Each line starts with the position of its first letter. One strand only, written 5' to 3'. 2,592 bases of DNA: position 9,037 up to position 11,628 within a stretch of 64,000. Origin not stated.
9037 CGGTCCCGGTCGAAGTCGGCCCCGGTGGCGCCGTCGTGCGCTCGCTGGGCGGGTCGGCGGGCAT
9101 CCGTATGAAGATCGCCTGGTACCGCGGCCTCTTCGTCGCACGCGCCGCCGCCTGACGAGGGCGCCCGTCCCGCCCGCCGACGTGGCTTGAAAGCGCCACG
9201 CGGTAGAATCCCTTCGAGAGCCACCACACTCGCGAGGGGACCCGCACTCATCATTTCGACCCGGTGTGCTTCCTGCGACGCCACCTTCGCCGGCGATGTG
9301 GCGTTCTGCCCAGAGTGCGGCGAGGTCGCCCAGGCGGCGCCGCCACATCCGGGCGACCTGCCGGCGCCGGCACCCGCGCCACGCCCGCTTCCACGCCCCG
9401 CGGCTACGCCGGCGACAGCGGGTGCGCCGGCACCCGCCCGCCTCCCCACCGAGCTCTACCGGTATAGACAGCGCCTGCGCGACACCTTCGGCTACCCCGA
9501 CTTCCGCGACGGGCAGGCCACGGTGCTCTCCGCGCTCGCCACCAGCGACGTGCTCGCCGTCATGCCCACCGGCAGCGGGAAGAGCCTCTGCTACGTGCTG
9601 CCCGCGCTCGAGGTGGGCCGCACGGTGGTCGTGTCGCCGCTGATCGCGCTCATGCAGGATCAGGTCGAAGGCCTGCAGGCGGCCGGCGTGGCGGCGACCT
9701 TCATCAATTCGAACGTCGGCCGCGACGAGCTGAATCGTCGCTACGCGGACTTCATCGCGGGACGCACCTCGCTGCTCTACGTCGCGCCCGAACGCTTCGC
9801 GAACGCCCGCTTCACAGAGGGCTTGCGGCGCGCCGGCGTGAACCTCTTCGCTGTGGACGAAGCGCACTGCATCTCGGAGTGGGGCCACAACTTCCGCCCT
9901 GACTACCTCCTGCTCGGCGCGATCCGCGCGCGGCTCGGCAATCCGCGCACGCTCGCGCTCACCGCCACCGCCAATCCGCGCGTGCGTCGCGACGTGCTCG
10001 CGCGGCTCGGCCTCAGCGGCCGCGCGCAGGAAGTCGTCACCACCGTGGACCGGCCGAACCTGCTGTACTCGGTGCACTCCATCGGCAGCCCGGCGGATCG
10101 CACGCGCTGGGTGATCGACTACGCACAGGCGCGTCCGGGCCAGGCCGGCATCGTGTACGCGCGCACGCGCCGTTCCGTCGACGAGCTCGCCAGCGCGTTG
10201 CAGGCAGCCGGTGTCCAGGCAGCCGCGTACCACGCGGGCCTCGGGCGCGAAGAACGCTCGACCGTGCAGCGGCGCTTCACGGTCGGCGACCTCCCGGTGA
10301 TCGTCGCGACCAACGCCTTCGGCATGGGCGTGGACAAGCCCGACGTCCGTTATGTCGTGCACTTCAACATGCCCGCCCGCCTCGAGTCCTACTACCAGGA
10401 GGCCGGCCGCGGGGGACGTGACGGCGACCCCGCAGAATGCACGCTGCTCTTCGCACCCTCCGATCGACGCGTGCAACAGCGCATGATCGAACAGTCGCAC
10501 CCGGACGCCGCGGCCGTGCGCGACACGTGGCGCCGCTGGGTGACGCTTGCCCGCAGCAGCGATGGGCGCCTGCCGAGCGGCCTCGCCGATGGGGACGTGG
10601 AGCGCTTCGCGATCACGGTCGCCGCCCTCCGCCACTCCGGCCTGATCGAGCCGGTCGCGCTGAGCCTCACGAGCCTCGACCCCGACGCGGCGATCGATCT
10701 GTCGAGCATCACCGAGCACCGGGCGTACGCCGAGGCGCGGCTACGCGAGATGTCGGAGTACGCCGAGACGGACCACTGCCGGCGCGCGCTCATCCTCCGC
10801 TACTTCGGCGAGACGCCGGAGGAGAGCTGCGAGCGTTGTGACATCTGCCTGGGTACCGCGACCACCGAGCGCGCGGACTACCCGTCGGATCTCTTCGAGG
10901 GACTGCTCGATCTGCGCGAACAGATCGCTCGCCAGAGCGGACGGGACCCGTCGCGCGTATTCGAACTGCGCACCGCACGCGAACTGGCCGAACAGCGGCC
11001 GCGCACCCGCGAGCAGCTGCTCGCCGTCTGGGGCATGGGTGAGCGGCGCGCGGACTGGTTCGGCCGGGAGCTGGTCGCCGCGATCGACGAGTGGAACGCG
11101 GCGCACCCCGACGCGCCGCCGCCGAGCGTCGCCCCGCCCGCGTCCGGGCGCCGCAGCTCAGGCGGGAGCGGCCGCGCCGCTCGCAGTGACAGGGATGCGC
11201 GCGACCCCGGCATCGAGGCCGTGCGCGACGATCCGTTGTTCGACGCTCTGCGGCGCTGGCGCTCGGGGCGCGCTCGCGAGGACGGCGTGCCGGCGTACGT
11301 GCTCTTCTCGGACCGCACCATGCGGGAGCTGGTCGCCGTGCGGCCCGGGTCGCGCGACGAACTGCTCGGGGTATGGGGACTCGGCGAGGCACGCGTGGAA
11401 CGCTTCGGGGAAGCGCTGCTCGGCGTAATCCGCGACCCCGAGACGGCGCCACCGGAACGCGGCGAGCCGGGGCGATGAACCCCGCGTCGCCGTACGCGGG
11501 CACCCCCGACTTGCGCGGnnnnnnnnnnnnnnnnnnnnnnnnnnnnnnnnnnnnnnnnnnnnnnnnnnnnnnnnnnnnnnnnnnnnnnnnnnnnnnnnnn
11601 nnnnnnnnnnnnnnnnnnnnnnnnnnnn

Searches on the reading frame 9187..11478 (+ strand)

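Call 8: search_protein_families(library=pfam, proteins=[window:9187-11478:+], max_evalue=0.01)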
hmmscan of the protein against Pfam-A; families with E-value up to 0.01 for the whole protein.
window:9187-11478:+ (763 aa): 6 families
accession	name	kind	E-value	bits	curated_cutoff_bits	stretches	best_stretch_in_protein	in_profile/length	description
PF00570.28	HRDC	-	1e-33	115.6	23.8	2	684-748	4-68/68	HRDC domain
PF00270.35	DEAD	-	2.4e-23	83.2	26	1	110-266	4-163/167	DEAD/DEAH box helicase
PF00271.37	Helicase_C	-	5e-21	75.4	23.5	1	310-413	7-110/110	Helicase conserved C-terminal domain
PF16124.10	RecQ_Zn_bind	-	9.9e-15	55.5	25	1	510-555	19-66/66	RecQ zinc-binding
PF04851.21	ResIII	-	0.0021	18.5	22.5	1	119-261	23-161/164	Type III restriction enzyme, res subunit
PF00633.29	HHH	-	0.0048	17.1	24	0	602-622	4-24/30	Helix-hairpin-helix motif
